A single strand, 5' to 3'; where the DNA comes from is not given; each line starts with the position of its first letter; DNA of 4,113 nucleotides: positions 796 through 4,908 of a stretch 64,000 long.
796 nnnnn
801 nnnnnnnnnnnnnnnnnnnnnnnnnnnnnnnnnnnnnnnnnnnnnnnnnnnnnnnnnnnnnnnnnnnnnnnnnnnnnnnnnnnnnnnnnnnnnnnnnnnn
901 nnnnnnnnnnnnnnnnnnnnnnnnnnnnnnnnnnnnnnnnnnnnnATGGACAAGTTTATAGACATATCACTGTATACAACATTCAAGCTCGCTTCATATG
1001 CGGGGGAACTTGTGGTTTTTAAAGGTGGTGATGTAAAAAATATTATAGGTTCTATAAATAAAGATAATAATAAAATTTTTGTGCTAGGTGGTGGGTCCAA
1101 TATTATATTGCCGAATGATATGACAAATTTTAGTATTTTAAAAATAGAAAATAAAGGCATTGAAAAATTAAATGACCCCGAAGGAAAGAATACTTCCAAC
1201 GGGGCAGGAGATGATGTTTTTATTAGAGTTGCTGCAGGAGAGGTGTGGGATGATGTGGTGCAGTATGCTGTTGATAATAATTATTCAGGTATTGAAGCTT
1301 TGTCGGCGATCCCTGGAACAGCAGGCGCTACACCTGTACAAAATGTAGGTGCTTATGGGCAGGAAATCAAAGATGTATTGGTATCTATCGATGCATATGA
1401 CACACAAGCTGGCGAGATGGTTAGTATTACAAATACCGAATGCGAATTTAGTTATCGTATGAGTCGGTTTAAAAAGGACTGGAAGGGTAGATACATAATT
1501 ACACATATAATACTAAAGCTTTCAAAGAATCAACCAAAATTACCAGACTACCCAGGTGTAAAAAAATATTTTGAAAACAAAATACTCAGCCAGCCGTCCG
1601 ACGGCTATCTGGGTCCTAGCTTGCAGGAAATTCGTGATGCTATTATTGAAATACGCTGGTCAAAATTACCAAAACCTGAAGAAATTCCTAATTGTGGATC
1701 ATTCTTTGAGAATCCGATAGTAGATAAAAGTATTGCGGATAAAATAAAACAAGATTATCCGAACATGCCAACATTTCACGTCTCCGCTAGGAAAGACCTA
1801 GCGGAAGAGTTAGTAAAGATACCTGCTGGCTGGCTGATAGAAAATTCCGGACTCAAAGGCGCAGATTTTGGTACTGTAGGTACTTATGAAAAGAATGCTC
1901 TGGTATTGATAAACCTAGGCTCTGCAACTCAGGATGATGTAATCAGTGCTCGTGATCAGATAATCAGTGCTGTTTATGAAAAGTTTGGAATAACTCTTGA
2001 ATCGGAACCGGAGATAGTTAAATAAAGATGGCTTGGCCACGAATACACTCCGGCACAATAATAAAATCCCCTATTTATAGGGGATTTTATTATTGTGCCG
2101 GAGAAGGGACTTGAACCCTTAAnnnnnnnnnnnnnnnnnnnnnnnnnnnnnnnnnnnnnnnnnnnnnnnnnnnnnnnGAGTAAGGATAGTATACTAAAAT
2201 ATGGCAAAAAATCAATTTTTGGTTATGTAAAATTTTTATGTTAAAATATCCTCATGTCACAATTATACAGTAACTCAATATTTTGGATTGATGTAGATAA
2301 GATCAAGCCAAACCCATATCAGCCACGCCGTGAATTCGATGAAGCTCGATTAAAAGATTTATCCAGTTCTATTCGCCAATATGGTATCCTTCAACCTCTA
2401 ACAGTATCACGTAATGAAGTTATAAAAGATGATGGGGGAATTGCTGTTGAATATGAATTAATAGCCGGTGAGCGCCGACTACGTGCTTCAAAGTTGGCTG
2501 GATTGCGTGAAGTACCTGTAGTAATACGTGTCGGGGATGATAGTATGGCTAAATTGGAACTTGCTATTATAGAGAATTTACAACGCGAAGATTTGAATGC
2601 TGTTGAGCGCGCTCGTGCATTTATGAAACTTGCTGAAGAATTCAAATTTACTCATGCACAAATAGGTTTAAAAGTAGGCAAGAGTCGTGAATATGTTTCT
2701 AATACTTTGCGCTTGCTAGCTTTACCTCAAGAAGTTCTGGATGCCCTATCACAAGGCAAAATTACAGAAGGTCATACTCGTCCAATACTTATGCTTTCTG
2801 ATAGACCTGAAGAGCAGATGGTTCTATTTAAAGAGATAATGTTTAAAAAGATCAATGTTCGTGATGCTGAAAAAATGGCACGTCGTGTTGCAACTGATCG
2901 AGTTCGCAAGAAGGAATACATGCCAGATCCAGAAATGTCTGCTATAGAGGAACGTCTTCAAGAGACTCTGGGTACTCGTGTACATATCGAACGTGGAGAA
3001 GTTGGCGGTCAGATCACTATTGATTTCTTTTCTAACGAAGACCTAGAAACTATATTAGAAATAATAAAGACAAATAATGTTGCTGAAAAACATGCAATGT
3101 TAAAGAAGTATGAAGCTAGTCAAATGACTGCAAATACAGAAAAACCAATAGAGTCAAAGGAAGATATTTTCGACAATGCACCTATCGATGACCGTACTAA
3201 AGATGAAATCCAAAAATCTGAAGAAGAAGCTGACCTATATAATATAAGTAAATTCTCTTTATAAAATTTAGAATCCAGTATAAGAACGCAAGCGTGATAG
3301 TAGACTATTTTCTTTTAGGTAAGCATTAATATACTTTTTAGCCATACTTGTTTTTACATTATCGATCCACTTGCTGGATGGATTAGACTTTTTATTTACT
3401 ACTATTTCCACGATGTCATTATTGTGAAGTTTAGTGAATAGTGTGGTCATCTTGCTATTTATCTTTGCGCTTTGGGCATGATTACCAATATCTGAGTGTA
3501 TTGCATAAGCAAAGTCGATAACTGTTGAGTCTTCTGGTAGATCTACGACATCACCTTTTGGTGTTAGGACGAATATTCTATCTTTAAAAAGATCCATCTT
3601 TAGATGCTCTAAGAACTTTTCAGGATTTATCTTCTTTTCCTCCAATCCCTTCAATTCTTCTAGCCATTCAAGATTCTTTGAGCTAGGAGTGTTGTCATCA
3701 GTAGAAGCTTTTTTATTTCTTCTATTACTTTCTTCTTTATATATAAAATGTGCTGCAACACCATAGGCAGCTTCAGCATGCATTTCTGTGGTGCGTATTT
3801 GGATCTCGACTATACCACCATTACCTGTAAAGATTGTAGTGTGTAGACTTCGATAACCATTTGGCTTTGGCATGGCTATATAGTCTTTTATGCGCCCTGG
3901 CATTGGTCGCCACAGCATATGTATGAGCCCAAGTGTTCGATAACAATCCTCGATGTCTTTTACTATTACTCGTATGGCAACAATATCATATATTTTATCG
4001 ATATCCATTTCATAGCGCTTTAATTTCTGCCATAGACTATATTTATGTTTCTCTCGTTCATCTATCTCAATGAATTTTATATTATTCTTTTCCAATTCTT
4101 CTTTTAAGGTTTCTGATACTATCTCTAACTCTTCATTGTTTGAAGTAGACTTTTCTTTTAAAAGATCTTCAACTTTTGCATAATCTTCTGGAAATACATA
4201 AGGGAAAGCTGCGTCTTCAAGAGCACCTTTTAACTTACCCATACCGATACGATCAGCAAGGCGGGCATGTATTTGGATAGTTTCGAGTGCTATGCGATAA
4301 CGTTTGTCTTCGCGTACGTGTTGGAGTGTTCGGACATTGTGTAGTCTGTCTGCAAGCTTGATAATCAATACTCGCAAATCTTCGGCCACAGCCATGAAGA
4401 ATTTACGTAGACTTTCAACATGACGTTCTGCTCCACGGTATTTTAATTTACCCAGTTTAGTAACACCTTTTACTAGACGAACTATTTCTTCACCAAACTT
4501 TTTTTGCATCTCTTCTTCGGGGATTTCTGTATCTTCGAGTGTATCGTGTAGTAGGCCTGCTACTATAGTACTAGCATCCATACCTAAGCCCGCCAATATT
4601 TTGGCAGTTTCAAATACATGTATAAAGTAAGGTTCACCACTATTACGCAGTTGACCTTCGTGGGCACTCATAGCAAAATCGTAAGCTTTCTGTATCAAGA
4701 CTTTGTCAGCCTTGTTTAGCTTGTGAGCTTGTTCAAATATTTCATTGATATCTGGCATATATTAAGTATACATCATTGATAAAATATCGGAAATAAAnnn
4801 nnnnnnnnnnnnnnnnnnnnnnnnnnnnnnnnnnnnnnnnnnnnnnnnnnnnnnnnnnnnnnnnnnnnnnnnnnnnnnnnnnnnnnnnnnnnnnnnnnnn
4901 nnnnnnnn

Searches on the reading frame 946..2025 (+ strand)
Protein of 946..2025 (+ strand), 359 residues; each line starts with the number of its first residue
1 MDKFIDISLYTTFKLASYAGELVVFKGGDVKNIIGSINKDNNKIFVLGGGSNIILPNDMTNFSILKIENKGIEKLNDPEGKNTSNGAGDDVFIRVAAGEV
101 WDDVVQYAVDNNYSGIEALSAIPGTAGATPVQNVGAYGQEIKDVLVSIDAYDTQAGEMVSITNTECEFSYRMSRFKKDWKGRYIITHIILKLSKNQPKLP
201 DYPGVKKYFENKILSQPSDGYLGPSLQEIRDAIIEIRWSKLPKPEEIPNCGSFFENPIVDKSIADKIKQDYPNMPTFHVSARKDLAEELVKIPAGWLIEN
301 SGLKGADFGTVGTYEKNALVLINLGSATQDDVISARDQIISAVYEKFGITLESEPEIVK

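Call 93: search_protein_families(library=pfam, proteins=[window:946-2025:+], max_evalue=0.0001)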
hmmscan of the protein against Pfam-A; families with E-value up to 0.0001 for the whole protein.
window:946-2025:+ (359 aa): 2 families
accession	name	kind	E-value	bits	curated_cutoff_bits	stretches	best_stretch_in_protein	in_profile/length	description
PF02873.21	MurB_C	-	6.9e-25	87.6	27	1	228-358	1-99/99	UDP-N-acetylenolpyruvoylglucosamine reductase, C-terminal domain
PF01565.28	FAD_binding_4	-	1.6e-14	54.3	26.4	1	29-161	12-138/139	FAD binding domain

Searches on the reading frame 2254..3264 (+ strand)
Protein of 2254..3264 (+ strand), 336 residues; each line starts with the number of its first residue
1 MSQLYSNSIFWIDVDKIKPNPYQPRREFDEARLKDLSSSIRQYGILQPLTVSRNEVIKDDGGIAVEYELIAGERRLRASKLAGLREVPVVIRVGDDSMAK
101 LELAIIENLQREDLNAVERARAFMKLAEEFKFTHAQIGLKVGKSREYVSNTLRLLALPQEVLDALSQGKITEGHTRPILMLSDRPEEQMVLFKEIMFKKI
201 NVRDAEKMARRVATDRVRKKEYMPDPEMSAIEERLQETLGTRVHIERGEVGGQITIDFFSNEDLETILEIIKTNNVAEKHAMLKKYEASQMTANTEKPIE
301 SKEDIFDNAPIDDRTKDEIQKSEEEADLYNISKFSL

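Call 93: search_protein_families(library=pfam, proteins=[window:2254-3264:+], max_evalue=0.0001)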
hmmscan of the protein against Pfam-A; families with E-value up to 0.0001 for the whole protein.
window:2254-3264:+ (336 aa): 3 families
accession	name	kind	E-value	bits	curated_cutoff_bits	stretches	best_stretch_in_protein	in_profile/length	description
PF17762.8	HTH_ParB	-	5e-30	104.1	22.6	1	112-212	1-100/102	ParB HTH domain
PF02195.25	ParB_N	-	6.9e-28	97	26.3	1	11-110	5-95/95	ParB N-terminal domain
PF23552.2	ParB_C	-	1.8e-11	43.8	23.8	1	224-272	1-50/50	ParB dimerisation domain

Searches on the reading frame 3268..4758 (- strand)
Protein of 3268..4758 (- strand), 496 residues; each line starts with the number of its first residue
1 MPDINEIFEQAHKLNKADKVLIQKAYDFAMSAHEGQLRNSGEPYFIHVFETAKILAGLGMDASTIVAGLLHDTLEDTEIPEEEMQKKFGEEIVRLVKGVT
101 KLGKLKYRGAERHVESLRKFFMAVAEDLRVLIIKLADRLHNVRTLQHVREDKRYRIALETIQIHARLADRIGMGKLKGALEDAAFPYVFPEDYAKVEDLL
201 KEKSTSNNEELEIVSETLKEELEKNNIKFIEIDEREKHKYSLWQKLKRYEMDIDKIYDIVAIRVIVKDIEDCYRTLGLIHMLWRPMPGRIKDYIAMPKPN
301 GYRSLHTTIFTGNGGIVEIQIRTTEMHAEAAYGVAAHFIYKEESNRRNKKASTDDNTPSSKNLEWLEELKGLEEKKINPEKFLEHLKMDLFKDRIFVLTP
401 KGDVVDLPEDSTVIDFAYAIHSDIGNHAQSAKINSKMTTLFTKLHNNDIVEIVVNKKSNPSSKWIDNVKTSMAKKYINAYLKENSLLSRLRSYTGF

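Call 92: search_protein_families(library=pfam, proteins=[window:3268-4758:-], max_evalue=0.0001)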
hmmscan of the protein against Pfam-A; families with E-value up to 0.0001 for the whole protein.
window:3268-4758:- (496 aa): 4 families
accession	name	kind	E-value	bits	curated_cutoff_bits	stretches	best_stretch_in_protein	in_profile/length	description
PF13328.12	HD_4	-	5.9e-43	146.7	27.2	1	25-173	1-155/156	HD domain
PF04607.23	RelA_SpoT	-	2e-39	134.8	27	1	234-344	1-112/113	Region found in RelA / SpoT proteins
PF02824.27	TGS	-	1.2e-18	67.3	22.2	1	395-453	1-59/60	TGS domain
PF01966.28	HD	-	4.9e-11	43.4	22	1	44-141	1-115/116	HD domain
